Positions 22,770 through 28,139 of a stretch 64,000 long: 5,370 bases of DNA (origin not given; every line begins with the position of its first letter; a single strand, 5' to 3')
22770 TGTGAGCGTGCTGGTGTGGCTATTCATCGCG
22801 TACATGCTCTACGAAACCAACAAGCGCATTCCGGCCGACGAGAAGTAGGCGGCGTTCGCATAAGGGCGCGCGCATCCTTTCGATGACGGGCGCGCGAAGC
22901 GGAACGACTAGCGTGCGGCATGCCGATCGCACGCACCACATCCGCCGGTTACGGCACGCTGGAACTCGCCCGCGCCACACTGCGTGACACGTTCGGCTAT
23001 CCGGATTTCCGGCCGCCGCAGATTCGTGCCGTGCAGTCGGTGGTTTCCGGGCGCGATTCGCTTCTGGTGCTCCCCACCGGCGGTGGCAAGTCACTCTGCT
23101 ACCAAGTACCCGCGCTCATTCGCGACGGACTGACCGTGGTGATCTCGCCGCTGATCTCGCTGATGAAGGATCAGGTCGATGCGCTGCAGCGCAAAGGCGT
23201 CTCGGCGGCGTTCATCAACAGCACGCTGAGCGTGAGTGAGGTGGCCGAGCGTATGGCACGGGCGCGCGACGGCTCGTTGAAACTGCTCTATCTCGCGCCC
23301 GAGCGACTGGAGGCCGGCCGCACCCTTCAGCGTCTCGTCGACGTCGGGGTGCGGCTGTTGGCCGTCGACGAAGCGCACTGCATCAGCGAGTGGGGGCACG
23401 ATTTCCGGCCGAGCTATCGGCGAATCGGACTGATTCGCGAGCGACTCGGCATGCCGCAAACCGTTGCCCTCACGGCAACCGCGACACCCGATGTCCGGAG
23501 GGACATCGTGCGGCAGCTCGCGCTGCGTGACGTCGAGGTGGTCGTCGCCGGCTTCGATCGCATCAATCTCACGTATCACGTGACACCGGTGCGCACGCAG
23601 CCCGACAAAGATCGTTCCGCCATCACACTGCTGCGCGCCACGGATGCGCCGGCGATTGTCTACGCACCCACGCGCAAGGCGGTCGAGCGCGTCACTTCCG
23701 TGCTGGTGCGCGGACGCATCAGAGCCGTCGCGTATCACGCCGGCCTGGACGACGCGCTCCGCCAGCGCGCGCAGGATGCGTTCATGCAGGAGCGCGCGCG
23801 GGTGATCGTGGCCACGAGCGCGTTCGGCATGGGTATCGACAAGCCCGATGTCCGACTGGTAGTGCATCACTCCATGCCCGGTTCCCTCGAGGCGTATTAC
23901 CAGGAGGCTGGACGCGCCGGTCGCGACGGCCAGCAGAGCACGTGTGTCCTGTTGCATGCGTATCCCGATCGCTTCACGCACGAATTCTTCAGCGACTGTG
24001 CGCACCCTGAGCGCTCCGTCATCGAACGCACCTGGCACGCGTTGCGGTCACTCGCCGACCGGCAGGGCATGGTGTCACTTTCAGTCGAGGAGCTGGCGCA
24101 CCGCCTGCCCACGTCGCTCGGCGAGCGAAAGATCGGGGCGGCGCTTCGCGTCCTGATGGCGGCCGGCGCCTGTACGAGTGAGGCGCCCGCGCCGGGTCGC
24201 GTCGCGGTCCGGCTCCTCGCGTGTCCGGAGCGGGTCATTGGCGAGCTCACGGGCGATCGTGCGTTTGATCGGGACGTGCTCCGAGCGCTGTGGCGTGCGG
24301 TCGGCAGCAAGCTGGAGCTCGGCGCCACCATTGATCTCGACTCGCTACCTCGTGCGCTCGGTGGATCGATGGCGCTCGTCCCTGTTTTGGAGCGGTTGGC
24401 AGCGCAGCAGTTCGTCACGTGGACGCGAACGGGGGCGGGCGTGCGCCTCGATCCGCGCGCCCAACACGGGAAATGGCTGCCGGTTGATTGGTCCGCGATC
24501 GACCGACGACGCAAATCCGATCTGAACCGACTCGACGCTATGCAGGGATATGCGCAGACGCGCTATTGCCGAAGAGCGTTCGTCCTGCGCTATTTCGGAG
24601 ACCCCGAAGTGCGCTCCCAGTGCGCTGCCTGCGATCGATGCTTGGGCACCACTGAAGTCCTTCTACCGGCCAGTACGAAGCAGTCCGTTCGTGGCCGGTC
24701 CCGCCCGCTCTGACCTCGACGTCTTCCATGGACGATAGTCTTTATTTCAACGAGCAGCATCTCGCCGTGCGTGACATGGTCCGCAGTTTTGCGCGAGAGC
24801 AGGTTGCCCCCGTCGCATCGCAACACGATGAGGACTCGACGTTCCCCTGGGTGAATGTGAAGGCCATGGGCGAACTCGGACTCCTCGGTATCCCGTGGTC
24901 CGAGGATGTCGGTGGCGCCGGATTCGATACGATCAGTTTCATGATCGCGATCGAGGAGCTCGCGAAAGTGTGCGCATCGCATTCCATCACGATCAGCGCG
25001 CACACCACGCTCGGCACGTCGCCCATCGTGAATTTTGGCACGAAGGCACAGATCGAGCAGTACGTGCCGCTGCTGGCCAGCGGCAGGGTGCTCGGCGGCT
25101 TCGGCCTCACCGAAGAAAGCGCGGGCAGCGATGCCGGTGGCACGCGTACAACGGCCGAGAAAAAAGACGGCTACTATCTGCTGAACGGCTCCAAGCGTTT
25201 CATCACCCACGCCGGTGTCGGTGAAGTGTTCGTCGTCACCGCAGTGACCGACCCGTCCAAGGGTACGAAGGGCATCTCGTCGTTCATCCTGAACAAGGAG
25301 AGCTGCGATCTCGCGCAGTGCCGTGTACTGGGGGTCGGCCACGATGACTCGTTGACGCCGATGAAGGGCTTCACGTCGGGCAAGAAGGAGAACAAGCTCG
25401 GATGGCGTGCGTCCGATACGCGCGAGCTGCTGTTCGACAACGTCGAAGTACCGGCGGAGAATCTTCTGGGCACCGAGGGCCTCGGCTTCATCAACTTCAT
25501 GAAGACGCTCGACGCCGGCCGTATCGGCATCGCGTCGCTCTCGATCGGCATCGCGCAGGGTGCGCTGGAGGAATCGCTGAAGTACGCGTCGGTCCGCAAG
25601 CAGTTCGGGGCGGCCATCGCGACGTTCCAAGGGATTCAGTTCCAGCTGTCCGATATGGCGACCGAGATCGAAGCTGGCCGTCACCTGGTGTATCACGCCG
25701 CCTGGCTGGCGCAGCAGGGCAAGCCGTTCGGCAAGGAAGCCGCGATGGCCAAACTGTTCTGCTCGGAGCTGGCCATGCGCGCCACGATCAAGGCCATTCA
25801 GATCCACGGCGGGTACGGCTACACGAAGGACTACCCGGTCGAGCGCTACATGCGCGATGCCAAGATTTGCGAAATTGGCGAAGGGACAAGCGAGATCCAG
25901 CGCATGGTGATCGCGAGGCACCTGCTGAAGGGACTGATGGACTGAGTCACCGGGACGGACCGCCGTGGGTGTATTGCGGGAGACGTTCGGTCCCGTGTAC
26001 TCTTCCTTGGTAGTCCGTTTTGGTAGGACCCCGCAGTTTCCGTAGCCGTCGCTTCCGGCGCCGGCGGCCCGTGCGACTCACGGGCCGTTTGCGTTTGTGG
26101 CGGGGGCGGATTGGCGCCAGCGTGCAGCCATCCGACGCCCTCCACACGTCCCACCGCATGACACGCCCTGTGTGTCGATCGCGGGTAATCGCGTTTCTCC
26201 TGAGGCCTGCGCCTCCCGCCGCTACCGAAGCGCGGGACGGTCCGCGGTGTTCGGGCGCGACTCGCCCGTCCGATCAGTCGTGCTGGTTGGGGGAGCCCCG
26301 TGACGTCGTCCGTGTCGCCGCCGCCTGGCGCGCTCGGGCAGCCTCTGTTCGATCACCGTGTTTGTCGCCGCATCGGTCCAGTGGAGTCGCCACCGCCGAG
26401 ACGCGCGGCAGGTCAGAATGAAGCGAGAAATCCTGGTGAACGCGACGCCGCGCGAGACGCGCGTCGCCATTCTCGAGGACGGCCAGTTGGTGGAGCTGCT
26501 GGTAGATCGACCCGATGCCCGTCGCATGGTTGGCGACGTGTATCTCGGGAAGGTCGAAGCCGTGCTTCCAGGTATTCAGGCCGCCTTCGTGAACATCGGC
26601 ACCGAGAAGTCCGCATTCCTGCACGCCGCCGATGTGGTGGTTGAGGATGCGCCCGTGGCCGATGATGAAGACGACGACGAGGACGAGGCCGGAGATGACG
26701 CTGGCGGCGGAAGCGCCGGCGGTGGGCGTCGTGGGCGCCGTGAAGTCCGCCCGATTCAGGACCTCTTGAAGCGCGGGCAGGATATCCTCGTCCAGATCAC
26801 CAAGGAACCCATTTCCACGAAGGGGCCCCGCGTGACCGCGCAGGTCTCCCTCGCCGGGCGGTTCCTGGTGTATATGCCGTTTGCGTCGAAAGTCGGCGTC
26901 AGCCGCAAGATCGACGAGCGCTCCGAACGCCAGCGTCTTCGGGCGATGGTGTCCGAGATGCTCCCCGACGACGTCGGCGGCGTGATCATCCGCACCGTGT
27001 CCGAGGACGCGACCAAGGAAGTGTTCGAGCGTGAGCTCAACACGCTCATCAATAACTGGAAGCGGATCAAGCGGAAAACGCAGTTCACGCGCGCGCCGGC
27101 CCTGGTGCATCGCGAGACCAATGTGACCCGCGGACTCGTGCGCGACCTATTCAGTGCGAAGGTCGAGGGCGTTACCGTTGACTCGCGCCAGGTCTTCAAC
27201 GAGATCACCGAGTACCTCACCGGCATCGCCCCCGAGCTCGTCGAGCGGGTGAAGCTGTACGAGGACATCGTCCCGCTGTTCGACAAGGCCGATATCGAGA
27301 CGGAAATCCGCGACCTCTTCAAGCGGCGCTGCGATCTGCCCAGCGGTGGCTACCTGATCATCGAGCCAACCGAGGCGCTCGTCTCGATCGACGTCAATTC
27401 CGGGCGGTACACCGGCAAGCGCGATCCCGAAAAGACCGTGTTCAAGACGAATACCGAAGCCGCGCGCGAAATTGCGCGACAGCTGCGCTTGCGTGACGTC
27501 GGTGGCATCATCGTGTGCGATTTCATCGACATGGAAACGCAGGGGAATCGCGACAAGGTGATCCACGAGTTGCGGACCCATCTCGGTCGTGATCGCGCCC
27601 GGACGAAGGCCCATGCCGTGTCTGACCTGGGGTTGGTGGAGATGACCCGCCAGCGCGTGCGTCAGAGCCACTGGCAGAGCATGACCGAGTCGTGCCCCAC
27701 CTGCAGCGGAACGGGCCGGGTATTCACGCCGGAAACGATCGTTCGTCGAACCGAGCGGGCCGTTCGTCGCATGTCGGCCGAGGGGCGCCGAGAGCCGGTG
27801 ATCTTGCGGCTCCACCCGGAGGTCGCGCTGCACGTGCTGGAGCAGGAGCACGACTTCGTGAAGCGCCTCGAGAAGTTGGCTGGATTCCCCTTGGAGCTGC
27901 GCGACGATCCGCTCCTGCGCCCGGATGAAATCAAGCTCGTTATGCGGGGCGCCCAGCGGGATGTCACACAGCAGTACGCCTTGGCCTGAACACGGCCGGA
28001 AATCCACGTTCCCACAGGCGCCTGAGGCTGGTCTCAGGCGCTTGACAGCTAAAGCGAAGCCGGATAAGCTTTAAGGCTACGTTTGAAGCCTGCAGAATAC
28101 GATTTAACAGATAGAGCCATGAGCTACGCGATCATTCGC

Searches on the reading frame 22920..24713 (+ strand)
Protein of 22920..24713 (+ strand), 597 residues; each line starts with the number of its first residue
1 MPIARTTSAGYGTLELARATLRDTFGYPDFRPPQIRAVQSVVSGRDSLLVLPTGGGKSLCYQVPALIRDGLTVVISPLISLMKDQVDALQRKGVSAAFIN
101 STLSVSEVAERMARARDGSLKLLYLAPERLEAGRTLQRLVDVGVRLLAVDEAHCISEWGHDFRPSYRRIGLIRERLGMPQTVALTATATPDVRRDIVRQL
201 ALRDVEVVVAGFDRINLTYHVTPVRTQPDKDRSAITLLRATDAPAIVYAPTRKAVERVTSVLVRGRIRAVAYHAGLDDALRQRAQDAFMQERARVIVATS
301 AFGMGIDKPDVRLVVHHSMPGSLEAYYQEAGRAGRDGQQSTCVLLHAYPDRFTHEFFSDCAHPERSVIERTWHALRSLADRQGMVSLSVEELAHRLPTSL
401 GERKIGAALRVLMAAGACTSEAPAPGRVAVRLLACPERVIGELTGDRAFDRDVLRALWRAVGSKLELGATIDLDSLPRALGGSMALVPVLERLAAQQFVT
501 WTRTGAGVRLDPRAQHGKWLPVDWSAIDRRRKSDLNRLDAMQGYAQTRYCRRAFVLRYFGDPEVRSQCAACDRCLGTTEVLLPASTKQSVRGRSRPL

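Call 6: search_protein_families(library=pfam, proteins=[window:22920-24713:+])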
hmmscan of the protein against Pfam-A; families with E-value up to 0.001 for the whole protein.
window:22920-24713:+ (597 aa): 3 families
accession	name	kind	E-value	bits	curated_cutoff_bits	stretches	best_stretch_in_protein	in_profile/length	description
PF00270.35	DEAD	-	1.8e-24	86.8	26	1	32-192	2-164/167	DEAD/DEAH box helicase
PF00271.37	Helicase_C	-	2e-22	80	23.5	1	236-337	8-110/110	Helicase conserved C-terminal domain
PF16124.10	RecQ_Zn_bind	-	4.3e-12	47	25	1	528-575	18-66/66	RecQ zinc-binding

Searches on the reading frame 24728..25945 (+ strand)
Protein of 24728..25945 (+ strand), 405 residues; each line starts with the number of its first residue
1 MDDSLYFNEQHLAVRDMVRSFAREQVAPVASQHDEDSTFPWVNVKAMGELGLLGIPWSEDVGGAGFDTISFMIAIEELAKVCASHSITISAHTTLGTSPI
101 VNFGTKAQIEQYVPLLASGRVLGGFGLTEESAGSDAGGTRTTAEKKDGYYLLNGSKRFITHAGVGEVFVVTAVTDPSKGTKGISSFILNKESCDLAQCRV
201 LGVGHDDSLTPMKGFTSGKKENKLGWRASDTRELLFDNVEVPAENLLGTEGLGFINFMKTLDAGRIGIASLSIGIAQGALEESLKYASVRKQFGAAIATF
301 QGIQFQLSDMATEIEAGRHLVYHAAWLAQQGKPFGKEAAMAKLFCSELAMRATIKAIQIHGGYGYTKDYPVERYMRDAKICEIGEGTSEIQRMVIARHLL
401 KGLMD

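Call 6: search_protein_families(library=pfam, proteins=[window:24728-25945:+])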
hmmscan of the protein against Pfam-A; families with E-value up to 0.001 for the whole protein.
window:24728-25945:+ (405 aa): 4 families
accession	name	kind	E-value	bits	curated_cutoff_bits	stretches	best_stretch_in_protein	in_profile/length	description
PF00441.29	Acyl-CoA_dh_1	-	3.7e-54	183.4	22.4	1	253-400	3-150/150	Acyl-CoA dehydrogenase, C-terminal domain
PF02771.21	Acyl-CoA_dh_N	-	3.9e-35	121.1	22.9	1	8-119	1-112/113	Acyl-CoA dehydrogenase, N-terminal domain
PF08028.16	Acyl-CoA_dh_2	-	4.5e-24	85.7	22.7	1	266-383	1-128/134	Acyl-CoA dehydrogenase, C-terminal domain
PF02770.24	Acyl-CoA_dh_M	-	3.4e-18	66.1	33.3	1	125-239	2-97/97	Acyl-CoA dehydrogenase, middle domain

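Call 44: search_solved_structures(query=window:24728-25945:+, max_evalue=1e-40)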
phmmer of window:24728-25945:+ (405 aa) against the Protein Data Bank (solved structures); distinct sequences matched with E-value up to 1e-40: 68 (the best 60 are shown).
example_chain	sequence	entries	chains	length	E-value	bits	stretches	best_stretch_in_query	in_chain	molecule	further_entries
5ol2_C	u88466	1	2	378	2.9e-121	408.5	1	11-401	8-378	Acyl-CoA dehydrogenase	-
5lnx_A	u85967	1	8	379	4.6e-120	404.5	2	213-402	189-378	Acyl-CoA dehydrogenase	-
4l1f_A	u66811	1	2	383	2.7e-108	365.8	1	212-401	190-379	Acyl-CoA dehydrogenase domain protein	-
9w60_A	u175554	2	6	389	1.2e-103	350.4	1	8-401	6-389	Butyryl CoA dehydrogenase apo protein | Butyryl CoA Dehydrogenase with FAD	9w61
7szv_A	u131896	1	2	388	7.3e-101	341.3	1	11-399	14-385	Acyl-CoA dehydrogenase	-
4n5f_A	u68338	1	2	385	1.5e-99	337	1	3-399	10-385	Putative acyl-CoA dehydrogenase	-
1jqi_A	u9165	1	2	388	3.3e-99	335.9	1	5-402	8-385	short chain acyl-CoA dehydrogenase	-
1buc_A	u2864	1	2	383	2.2e-98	333.1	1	17-400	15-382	BUTYRYL-COA DEHYDROGENASE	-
6fah_C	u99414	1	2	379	3.6e-96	325.9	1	5-401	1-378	Caffeyl-CoA reductase-Etf complex subunit CarC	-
4m9a_A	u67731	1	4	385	1.6e-95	323.7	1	3-399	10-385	Acyl-CoA dehydrogenase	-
1ws9_A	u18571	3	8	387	1.7e-95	323.7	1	14-402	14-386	acyl-CoA dehydrogenase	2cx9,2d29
4u83_A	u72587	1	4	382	1.3e-94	320.8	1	12-398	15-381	Acyl-CoA dehydrogenase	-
7y0a_A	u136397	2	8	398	1.1e-93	317.7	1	211-402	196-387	Short-chain specific acyl-CoA dehydrogenase, mitochondrial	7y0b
8sgs_A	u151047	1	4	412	1.3e-93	317.4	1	211-402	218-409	Short-chain specific acyl-CoA dehydrogenase, mitochondrial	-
8i4p_A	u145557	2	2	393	4.7e-93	315.6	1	8-403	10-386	Acyl-CoA dehydrogenase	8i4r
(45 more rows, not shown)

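Call 45: search_protein_families(library=ncbifam, proteins=[window:24728-25945:+], max_evalue=1e-10)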
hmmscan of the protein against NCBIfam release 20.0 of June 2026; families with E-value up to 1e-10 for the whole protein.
window:24728-25945:+ (405 aa): 21 families
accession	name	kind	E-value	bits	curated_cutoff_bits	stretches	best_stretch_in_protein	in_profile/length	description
NF042972.1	AcrlCoAredClosAcrC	equivalog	2.5e-130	434.5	640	2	213-401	190-378/378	acryloyl-CoA reductase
NF043006.1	CyhCrbnylCoADH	equivalog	2.1e-87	293.6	650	1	9-400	6-376/380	cyclohexane-1-carbonyl-CoA dehydrogenase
NF058590.1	AcCoDHFadEBacil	equivalog_domain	2.7e-87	293.7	600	3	7-191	21-203/586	acyl-CoA dehydrogenase FadE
NF045552.1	GlutCoADH_Des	equivalog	4.4e-85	286.2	470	1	8-398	6-378/387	glutaryl-CoA dehydrogenase Acd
NF042439.1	SulpropCoADesulf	equivalog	1.1e-82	277.8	600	1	17-401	3-372/379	3-sulfinopropanoyl-CoA desulfinase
NF008997.0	PRK12341.1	equivalog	6.4e-71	239.4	537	1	8-402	7-379/382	acyl-CoA dehydrogenase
NF053553.1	prodigi_MBC_PigA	equivalog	1.2e-70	238.6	500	1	7-399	5-379/381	prodigiosin MBC biosynthesis dehydrogenase PigA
NF045652.1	ProlPCPDhRedW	equivalog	6e-70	236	650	1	13-399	6-373/376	L-prolyl-[peptidyl-carrier protein] dehydrogenase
TIGR03207.1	cyc_hxne_CoA_dh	equivalog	1.2e-58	198.7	575.35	1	8-398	2-370/372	cyclohexanecarboxyl-CoA dehydrogenase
NF002885.1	PRK03354.1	equivalog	5.8e-57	193.4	540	1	7-401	6-375/378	crotonobetainyl-CoA dehydrogenase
NF052270.1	Staph_DH_FadE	equivalog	5e-44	150.6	600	2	213-399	208-393/400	acyl-CoA dehydrogenase FadE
NF049984.1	Rv1679_FadE16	equivalog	5.7e-31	108.1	600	1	29-385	15-351/371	Rv1679 family acyl-CoA dehydrogenase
NF007000.1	PRK09463.1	subfamily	6.2e-29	100.9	600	1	48-365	83-398/726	acyl-CoA dehydrogenase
NF009586.0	PRK13026.1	subfamily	1.7e-25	89.5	608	1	51-365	121-433/777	acyl-CoA dehydrogenase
TIGR03203.1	pimD_small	equivalog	3.2e-25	89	652.7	1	46-389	45-366/378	pimeloyl-CoA dehydrogenase small subunit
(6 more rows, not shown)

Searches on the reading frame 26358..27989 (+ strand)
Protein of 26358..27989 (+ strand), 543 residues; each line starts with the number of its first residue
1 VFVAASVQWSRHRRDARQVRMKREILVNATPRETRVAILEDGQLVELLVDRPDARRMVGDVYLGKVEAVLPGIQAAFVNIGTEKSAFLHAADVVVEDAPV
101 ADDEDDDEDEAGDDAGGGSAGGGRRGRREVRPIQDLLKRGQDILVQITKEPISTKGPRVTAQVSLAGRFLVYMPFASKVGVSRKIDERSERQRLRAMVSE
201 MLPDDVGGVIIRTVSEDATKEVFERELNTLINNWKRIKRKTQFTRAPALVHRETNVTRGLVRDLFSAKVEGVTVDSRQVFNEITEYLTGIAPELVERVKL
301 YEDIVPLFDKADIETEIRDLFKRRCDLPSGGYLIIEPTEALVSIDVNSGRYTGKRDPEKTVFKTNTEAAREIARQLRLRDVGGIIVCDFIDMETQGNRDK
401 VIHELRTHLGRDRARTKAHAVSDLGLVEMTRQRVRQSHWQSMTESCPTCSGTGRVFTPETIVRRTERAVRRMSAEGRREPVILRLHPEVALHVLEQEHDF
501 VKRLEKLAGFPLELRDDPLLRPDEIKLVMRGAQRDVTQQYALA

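Call 6: search_protein_families(library=pfam, proteins=[window:26358-27989:+])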
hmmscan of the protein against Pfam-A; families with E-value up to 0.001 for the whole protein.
window:26358-27989:+ (543 aa): 2 families
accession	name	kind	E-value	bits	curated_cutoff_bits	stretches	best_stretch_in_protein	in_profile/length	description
PF10150.14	RNase_E_G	-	6.1e-101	337.8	25.5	1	164-434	1-270/270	Ribonuclease E/G family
PF20833.2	RNase_E_G_Thio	-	1.9e-07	31.5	26.8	1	446-526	2-82/86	RNase E/G, Thioredoxin-like domain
